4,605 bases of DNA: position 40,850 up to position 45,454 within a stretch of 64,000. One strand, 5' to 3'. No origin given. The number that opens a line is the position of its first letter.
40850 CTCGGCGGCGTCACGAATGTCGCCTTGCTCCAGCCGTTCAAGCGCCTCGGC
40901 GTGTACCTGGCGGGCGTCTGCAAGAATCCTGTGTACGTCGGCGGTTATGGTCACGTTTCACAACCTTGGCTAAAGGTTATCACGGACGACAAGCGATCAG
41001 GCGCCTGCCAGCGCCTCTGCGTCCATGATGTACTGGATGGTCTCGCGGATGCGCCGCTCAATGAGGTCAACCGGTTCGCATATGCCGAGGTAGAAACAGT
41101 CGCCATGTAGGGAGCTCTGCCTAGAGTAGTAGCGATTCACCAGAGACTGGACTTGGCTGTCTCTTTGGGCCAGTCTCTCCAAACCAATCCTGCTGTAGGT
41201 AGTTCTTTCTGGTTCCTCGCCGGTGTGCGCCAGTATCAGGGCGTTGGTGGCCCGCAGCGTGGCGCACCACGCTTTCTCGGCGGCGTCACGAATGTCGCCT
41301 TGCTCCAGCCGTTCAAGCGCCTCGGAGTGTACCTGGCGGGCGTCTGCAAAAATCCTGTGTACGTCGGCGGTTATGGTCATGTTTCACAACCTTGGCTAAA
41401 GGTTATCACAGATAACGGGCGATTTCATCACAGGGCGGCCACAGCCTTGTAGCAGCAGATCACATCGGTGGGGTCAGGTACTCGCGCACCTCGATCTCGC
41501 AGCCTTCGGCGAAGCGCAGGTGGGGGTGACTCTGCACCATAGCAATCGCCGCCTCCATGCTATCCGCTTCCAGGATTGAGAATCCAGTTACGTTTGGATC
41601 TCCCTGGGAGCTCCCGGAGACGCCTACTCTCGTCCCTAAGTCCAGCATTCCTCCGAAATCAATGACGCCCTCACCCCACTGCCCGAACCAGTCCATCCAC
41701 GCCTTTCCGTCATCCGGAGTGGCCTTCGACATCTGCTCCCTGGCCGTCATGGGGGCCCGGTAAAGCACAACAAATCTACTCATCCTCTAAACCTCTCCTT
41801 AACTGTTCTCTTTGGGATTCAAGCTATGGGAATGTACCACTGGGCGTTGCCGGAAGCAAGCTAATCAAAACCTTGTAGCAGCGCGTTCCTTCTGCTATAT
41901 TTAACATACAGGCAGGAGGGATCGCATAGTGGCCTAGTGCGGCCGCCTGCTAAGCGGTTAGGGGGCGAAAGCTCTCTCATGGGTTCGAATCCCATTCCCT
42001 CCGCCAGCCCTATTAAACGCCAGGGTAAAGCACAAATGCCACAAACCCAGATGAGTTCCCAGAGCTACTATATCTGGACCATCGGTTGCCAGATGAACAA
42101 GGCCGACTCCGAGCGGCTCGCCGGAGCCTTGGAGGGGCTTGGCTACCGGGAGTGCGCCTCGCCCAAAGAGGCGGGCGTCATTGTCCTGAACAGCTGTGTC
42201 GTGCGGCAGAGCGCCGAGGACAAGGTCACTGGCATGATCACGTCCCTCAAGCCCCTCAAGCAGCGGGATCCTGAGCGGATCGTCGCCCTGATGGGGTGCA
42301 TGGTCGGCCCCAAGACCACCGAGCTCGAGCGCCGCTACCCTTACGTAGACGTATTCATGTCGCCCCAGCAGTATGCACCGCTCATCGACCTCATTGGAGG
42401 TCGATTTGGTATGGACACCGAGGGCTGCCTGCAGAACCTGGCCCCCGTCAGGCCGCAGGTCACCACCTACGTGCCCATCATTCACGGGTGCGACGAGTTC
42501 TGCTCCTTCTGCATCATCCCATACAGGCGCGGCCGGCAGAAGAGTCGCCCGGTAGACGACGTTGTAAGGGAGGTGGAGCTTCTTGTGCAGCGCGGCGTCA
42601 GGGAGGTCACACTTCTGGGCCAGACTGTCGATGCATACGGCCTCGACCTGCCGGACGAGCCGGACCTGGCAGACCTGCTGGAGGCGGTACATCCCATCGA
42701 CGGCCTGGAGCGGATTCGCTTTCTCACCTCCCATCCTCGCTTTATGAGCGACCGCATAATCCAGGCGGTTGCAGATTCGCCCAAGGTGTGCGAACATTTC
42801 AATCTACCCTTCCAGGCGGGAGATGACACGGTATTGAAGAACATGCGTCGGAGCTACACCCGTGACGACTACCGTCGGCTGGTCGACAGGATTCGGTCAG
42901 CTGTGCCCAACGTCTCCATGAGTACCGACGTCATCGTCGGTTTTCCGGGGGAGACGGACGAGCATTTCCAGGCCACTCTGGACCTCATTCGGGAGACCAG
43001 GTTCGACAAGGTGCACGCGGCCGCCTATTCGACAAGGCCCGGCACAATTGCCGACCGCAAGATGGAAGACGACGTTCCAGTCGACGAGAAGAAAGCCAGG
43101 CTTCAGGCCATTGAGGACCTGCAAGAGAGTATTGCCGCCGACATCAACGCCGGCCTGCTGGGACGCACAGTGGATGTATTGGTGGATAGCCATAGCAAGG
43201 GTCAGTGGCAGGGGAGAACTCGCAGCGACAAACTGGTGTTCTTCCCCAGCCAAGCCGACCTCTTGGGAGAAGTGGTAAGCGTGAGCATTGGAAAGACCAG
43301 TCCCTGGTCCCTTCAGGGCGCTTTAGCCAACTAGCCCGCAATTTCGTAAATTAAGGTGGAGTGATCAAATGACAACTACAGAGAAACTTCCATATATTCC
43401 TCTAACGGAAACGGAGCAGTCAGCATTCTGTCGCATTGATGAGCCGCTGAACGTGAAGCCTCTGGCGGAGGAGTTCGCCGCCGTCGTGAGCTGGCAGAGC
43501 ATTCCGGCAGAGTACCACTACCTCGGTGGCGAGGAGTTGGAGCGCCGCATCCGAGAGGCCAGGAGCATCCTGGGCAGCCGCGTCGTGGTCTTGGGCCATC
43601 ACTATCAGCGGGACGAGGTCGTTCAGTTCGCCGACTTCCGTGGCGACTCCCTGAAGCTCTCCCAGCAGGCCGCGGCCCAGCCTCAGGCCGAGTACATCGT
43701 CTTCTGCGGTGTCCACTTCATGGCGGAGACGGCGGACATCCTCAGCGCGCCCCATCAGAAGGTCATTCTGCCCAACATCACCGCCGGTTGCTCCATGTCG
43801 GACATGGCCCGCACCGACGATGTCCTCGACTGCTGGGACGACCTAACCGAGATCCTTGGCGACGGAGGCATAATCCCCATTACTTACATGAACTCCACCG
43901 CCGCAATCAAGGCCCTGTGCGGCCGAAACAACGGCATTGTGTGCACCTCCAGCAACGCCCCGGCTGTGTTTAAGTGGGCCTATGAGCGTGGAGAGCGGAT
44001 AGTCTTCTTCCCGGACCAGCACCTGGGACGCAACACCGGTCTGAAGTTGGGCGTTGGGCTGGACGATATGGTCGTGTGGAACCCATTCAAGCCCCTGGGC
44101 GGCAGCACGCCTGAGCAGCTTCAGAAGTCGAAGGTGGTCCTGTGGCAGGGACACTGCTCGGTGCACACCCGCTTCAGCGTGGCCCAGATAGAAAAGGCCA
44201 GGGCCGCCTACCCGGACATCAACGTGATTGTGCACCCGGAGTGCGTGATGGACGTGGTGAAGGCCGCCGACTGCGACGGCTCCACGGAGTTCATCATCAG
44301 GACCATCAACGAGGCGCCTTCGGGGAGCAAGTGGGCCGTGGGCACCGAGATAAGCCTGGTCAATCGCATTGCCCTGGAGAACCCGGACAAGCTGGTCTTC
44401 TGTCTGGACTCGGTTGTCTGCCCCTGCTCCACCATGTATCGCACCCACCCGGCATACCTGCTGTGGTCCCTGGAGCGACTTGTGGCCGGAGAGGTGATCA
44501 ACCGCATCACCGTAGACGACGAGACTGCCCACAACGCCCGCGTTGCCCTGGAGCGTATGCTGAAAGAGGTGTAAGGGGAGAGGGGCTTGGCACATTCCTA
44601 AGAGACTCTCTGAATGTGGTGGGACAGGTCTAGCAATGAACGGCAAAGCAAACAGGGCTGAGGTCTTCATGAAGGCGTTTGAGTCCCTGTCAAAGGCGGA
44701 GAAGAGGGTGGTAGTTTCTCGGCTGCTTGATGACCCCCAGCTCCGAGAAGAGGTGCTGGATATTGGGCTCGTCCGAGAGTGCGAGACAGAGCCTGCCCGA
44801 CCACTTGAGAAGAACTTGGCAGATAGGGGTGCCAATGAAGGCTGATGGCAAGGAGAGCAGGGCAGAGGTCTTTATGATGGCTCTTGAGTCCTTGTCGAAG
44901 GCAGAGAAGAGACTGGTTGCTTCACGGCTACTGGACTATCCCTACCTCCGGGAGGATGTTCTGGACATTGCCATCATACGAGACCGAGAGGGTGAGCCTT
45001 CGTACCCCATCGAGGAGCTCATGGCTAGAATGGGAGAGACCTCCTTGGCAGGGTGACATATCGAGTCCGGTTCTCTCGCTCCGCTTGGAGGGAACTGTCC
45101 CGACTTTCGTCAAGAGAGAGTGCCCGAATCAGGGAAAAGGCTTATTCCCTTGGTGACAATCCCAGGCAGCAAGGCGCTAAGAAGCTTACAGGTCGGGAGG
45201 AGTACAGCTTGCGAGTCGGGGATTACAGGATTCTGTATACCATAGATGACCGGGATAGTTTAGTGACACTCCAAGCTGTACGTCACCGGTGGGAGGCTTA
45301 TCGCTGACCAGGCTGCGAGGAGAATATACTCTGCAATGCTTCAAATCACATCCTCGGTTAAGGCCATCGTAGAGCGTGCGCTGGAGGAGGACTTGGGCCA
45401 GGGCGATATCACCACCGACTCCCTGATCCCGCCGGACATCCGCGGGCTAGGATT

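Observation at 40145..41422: Three tandem PaREP1/HEPN-like genes (exact 426-bp unit) with Rx4H, no MNT partner, and one copy with a mosaic divergent core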

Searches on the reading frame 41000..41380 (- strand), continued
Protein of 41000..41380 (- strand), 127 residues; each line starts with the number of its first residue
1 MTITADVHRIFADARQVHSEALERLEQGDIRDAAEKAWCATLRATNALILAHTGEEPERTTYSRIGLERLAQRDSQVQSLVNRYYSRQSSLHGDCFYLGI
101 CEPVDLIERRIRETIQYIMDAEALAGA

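Call 28: find_related_loci(query=A2, collection=genome_contigs, flank=5000)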
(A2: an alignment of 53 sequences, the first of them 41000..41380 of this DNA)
Query A2 (127 aa) in genome_contigs; peptide patterns used: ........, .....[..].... (x = any residue, [..] = any of these).
595 stretches matched a pattern (row limit reached: there are more); 535 encode a relative of the query (tblastn E <= 1e-3); the best 80 are kept; 80 distinct loci.
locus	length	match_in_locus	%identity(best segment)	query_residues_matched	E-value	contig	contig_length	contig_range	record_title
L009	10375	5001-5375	87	1-125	1e-71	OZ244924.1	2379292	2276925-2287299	MAG: Dehalococcoidia bacterium isolate e5f2f67f-80f5-4dea-8d85-3d806a77b3c6 genome assembly, chromosome: 1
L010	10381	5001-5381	77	1-127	7e-66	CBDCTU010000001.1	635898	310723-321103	MAG: Dehalococcoidia bacterium isolate 3d670e24-0b6f-4f35-9e2a-ae370501de79 genome assembly, contig: contig_1, whole gen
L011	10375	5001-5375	78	1-125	7e-63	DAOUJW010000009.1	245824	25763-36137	MAG TPA_asm: Dehalococcoidia bacterium isolate S34_281 k113_637412, whole genome shotgun sequence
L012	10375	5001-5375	78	1-125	1e-61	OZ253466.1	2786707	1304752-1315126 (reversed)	MAG: Dehalococcoidia bacterium isolate 7f7fcc17-106b-4c1d-a8d7-7cf201ad70ef genome assembly, chromosome: 1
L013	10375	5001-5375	82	1-125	3e-60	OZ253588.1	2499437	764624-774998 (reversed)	MAG: Dehalococcoidia bacterium isolate 31fdc4cb-e045-4297-a560-ce773dd45a62 genome assembly, chromosome: 1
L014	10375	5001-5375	75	1-125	3e-60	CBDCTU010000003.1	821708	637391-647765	MAG: Dehalococcoidia bacterium isolate 3d670e24-0b6f-4f35-9e2a-ae370501de79 genome assembly, contig: contig_3, whole gen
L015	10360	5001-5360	75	1-120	2e-59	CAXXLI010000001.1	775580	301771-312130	MAG: Dehalococcoidia bacterium isolate 9897fa5f-a7d9-472a-8fac-ec7462edf643 genome assembly, contig: contig_1, whole gen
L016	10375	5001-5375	74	1-125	5e-57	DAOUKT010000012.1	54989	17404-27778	MAG TPA_asm: Dehalococcoidia bacterium isolate S7_359 k113_1314339, whole genome shotgun sequence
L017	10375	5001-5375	69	1-125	3e-54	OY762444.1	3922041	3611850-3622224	MAG: Dehalococcoidia bacterium isolate 1bd329a7-1418-4194-a07e-3fe2e7ca1f7c genome assembly, chromosome: 1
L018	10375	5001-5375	68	1-125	6e-54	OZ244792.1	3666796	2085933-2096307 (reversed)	MAG: Dehalococcoidia bacterium isolate ad4dcc4a-e611-4ae4-9ebb-ef3820abf337 genome assembly, chromosome: 1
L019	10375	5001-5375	63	1-125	7e-53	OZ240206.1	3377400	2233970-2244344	MAG: Dehalococcoidia bacterium isolate 2e453fae-0281-4c22-a0b3-57af5dde5db4 genome assembly, chromosome: 1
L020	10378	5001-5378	67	1-126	4e-52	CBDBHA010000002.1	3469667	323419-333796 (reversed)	MAG: Dehalococcoidia bacterium isolate bb2b1bd2-7e29-43ac-b61b-1ab32c8d9498 genome assembly, contig: contig_2, whole gen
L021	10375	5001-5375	63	1-125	7e-52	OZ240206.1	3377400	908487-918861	MAG: Dehalococcoidia bacterium isolate 2e453fae-0281-4c22-a0b3-57af5dde5db4 genome assembly, chromosome: 1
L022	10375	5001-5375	65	1-125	2e-51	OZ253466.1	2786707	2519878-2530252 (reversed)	MAG: Dehalococcoidia bacterium isolate 7f7fcc17-106b-4c1d-a8d7-7cf201ad70ef genome assembly, chromosome: 1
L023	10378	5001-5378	64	1-126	1e-50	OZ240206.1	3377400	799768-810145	MAG: Dehalococcoidia bacterium isolate 2e453fae-0281-4c22-a0b3-57af5dde5db4 genome assembly, chromosome: 1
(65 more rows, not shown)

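Call 36: search_protein_families(library=pfam, alignment_id=A4, max_evalue=0.001)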
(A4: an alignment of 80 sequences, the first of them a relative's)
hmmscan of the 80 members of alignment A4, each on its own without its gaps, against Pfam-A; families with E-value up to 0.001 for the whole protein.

A. member 1, L009:4063-4755:+ (231 aa): 1 family
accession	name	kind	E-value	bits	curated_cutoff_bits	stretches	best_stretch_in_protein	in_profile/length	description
PF01135.25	PCMT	-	5.7e-54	183.5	20.3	1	25-226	3-209/210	Protein-L-isoaspartate(D-aspartate) O-methyltransferase (PCMT)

B. families by the number of members that match (of 80 scanned): 97 families (the first 25 are shown)
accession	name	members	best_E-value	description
PF04250.19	DUF429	11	8.2e-50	Protein of unknown function (DUF429)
PF01699.29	Na_Ca_ex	4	1.1e-33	Sodium/calcium exchanger protein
PF00291.31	PALP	2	2.5e-72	Pyridoxal-phosphate dependent enzyme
PF01135.25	PCMT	2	5.7e-54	Protein-L-isoaspartate(D-aspartate) O-methyltransferase (PCMT)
PF01408.29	GFO_IDH_MocA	2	9.3e-24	Oxidoreductase family, NAD-binding Rossmann fold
PF12697.13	Abhydrolase_6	2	1.6e-18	Alpha/beta hydrolase family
PF22725.1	GFO_IDH_MocA_C3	2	3e-15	GFO/IDH/MocA C-terminal domain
PF00561.26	Abhydrolase_1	2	9.5e-09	alpha/beta hydrolase fold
PF13481.12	AAA_25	2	6.3e-05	AAA domain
PF01019.26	G_glu_transpept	1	5.6e-131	Gamma-glutamyltranspeptidase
PF00154.27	RecA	1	3.6e-130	recA bacterial DNA recombination protein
PF01266.30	DAO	1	2.8e-73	FAD dependent oxidoreductase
PF01208.23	URO-D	1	4.1e-68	Uroporphyrinogen decarboxylase (URO-D)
PF13561.12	adh_short_C2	1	4.3e-68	Enoyl-(Acyl carrier protein) reductase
PF14336.11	GLUCM-like_C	1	8.6e-67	D-glutamate cyclase-like, C-terminal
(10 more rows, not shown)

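Call 37: search_protein_families(library=pfam, alignment_id=A5, max_evalue=0.001)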
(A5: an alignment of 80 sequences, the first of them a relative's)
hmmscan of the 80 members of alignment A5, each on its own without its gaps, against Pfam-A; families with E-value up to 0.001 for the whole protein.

A. member 1, L009:5425-5928:- (168 aa): 1 family
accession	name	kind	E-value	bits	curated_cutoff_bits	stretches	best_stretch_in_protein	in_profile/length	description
PF00643.29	zf-B_box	-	0.0008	20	24.1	1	6-35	3-32/42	B-box zinc finger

B. families by the number of members that match (of 80 scanned): 54 families (the first 25 are shown)
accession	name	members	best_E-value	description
PF01557.24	FAA_hydrolase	13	4e-53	Fumarylacetoacetate (FAA) hydrolase C-terminal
PF14464.11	Prok-JAB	4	6.9e-24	Prokaryotic homologs of the JAB domain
PF13607.11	Succ_CoA_lig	3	1.4e-51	Succinyl-CoA ligase like flavodoxin domain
PF13380.12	CoA_binding_2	3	3.1e-24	CoA binding domain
PF07883.17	Cupin_2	3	5.9e-14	Cupin domain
PF02629.25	CoA_binding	3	1.3e-11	CoA binding domain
PF01118.30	Semialdhyde_dh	3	1.2e-05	Semialdehyde dehydrogenase, NAD binding domain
PF10370.14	Rv2993c-like_N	3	0.00016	Rv2993c-like, N-terminal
PF00198.28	2-oxoacid_dh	2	2e-77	2-oxoacid dehydrogenases acyltransferase (catalytic domain)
PF00118.29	Cpn60_TCP1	2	2.1e-74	TCP-1/cpn60 chaperonin family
PF00296.26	Bac_luciferase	2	1.8e-53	Luciferase-like monooxygenase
PF02817.22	E3_binding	2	4.2e-19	e3 binding domain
PF00364.28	Biotin_lipoyl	2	5.4e-18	Biotin-requiring enzyme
PF02311.25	AraC_binding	2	1.3e-06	AraC-like ligand binding domain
PF19045.5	Ligase_CoA_2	2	3.2e-05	Ligase-CoA domain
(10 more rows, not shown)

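Call 43: search_protein_families(library=ncbifam, proteins=[window:41000-41380:-], max_evalue=1)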
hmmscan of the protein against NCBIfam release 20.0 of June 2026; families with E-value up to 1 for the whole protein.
window:41000-41380:- (127 aa): 1 family
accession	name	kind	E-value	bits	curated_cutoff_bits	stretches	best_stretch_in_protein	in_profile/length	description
NF002272.0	PRK01207.1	equivalog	0.14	11.4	399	1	98-124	283-309/343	methionine synthase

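Call 44: search_protein_families(library=padloc, proteins=[window:41000-41380:-], max_evalue=1)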
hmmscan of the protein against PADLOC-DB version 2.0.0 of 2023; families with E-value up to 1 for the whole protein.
window:41000-41380:- (127 aa): 0 families

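Call 45: list_cluster_members(proteins=[window:41000-41380:-, window:40574-40954:-, window:40148-40528:-, window:41463-41783:-])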
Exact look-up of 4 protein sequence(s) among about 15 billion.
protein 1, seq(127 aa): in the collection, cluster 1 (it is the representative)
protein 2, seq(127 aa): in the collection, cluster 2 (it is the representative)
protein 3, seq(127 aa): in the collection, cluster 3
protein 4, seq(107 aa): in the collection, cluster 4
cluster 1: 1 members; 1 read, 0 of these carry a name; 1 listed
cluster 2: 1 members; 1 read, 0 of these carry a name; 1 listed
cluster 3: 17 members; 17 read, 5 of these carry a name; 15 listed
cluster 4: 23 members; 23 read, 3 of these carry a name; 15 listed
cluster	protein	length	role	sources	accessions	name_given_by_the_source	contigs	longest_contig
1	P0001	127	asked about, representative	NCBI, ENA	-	-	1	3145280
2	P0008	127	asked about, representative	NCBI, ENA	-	-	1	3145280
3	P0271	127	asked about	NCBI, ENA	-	-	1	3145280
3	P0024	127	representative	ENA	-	-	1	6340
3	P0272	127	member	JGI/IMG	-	hypothetical protein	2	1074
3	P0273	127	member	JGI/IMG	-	hypothetical protein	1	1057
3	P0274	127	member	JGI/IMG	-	hypothetical protein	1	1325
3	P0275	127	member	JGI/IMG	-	hypothetical protein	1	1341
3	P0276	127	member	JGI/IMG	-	hypothetical protein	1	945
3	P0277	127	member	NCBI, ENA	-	-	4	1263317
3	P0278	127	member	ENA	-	-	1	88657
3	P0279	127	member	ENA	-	-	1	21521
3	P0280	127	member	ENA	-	-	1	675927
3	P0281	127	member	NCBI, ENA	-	-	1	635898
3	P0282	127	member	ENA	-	-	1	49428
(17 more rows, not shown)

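Call 51: search_protein_families(library=pfam, proteins=[P0131, P0138, P0143, P0159, P0161, P0139, P0157, P0180, P0128, P0140], max_evalue=0.01)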
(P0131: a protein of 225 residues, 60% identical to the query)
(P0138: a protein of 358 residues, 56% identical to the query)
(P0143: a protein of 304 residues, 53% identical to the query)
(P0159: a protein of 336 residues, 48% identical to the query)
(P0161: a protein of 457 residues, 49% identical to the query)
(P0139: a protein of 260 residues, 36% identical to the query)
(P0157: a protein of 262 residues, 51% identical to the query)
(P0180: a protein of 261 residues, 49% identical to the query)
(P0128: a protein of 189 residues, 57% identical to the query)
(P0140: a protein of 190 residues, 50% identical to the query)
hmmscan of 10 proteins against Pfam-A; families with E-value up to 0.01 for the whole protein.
P0131 (225 aa): 3 families
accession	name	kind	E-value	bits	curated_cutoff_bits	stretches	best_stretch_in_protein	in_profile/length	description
PF05942.16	PaREP1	-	1.2e-07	32.1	24.4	1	109-149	4-44/115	Archaeal PaREP1/PaREP8 family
PF14338.12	Mrr_N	-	3e-06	27.7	29.5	1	14-84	7-77/87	Mrr N-terminal domain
PF13338.12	AbiEi_4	-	0.0062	17.1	25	0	25-84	13-48/49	Transcriptional regulator, AbiEi antitoxin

P0138 (358 aa): 1 family
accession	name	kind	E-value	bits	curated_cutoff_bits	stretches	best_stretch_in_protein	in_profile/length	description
PF05942.16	PaREP1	-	1.4e-06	28.6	24.4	1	14-102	6-98/115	Archaeal PaREP1/PaREP8 family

P0143 (304 aa): 1 family
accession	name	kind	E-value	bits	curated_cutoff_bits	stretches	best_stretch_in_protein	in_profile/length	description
PF05942.16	PaREP1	-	3.2e-05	24.3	24.4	1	15-107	6-102/115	Archaeal PaREP1/PaREP8 family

P0159 (336 aa): 1 family
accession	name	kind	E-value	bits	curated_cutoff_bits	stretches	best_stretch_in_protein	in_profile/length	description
PF05942.16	PaREP1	-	9.8e-06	25.9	24.4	1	12-108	3-103/115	Archaeal PaREP1/PaREP8 family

P0161 (457 aa): 2 families
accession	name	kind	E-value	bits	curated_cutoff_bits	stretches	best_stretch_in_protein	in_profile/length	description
PF05942.16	PaREP1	-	2.3e-06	27.9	24.4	1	14-75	5-71/115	Archaeal PaREP1/PaREP8 family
PF24891.1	DUF7742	-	0.007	16.9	27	0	73-103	26-56/87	Domain of unknown function (DUF7742)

P0139 (260 aa): 3 families
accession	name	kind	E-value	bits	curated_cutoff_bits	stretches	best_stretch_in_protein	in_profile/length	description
PF05942.16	PaREP1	-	1.4e-09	38.3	24.4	2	143-186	5-48/115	Archaeal PaREP1/PaREP8 family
PF18498.6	DUF5618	-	0.00056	20.6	33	0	30-123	34-120/121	Domain of unknown function (DUF5618)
PF09280.16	XPC-binding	-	0.0062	16.6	26.4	0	65-80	26-41/57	XPC-binding domain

P0157 (262 aa): 1 family
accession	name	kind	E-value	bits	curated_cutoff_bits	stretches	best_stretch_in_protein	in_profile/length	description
PF05942.16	PaREP1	-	0.0029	17.9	24.4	1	151-247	6-108/115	Archaeal PaREP1/PaREP8 family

P0180 (261 aa): 0 families

P0128 (189 aa): 2 families
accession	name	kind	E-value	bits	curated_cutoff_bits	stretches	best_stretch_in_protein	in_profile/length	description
PF05942.16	PaREP1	-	0.0031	17.8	24.4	1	18-98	10-96/115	Archaeal PaREP1/PaREP8 family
PF24600.1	RavZ_cat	-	0.0082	15.9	27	0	77-113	188-223/260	RavZ catalytic domain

P0140 (190 aa): 1 family
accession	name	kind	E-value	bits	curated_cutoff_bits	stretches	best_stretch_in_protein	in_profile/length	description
PF05942.16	PaREP1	-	6e-06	26.6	24.4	1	20-60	9-49/115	Archaeal PaREP1/PaREP8 family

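Call 56: find_related_loci(query=A2, collection=viral_contigs, flank=4000)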
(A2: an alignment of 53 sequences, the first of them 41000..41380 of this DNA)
Query A2 (127 aa) in viral_contigs; peptide patterns used: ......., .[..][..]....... (x = any residue, [..] = any of these).
56 stretches matched a pattern; 1 encode a relative of the query (tblastn E <= 1e-3); 1 distinct loci.
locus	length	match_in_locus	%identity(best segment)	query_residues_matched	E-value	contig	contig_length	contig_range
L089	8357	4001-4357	48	5-125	2e-35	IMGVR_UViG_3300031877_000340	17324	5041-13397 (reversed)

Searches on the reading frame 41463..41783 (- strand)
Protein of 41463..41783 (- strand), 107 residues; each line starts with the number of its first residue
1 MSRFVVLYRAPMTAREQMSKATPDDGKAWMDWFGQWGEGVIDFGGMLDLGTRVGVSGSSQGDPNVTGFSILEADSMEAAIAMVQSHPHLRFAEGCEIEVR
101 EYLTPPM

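Call 3: search_protein_families(library=pfam, proteins=[window:41463-41783:-], max_evalue=1)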
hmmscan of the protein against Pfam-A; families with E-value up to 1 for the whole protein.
window:41463-41783:- (107 aa): 1 family
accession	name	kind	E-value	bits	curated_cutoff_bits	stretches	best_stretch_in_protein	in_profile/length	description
PF03795.20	YCII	-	0.0043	17.9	24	1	44-101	35-93/95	YCII-related domain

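Call 43: search_protein_families(library=ncbifam, proteins=[window:41463-41783:-], max_evalue=1)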
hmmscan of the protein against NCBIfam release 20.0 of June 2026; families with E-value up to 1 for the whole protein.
window:41463-41783:- (107 aa): 0 families

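Call 44: search_protein_families(library=padloc, proteins=[window:41463-41783:-], max_evalue=1)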
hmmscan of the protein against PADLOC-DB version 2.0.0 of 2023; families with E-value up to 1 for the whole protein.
window:41463-41783:- (107 aa): 0 families

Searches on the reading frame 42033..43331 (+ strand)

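Call 59: search_protein_families(library=pfam, proteins=[window:42033-43331:+], max_evalue=0.01)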
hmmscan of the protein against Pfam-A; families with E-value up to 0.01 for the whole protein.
window:42033-43331:+ (433 aa): 4 families
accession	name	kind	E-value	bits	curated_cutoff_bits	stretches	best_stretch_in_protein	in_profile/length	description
PF04055.27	Radical_SAM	-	6e-32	111.5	29.5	1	148-319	2-166/166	Radical SAM superfamily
PF00919.26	UPF0004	-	4.6e-24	84.7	27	1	12-109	2-97/98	Uncharacterized protein family UPF0004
PF01938.26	TRAM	-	8.1e-09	35.7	21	1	377-430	5-59/61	TRAM domain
PF18693.7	TRAM_2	-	0.0015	19.1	27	1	377-429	2-60/63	TRAM domain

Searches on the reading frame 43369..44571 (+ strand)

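Call 59: search_protein_families(library=pfam, proteins=[window:43369-44571:+], max_evalue=0.01)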
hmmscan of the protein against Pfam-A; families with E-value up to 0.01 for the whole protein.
window:43369-44571:+ (401 aa): 1 family
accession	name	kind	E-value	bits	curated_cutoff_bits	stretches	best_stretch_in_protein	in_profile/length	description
PF02445.21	NadA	-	1.1e-97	327.1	27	1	70-399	10-295/295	Quinolinate synthetase A protein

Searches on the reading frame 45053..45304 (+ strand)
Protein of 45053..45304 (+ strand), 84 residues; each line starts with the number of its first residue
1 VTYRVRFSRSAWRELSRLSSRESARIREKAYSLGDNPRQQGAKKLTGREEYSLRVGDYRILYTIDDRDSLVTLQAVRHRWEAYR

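Call 59: search_protein_families(library=pfam, proteins=[window:45053-45304:+], max_evalue=0.01)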
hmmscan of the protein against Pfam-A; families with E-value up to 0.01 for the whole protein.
window:45053-45304:+ (84 aa): 1 family
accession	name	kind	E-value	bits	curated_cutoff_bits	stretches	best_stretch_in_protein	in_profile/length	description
PF05016.21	ParE_toxin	-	4.3e-10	40.5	23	1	5-83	1-89/89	ParE toxin of type II toxin-antitoxin system, parDE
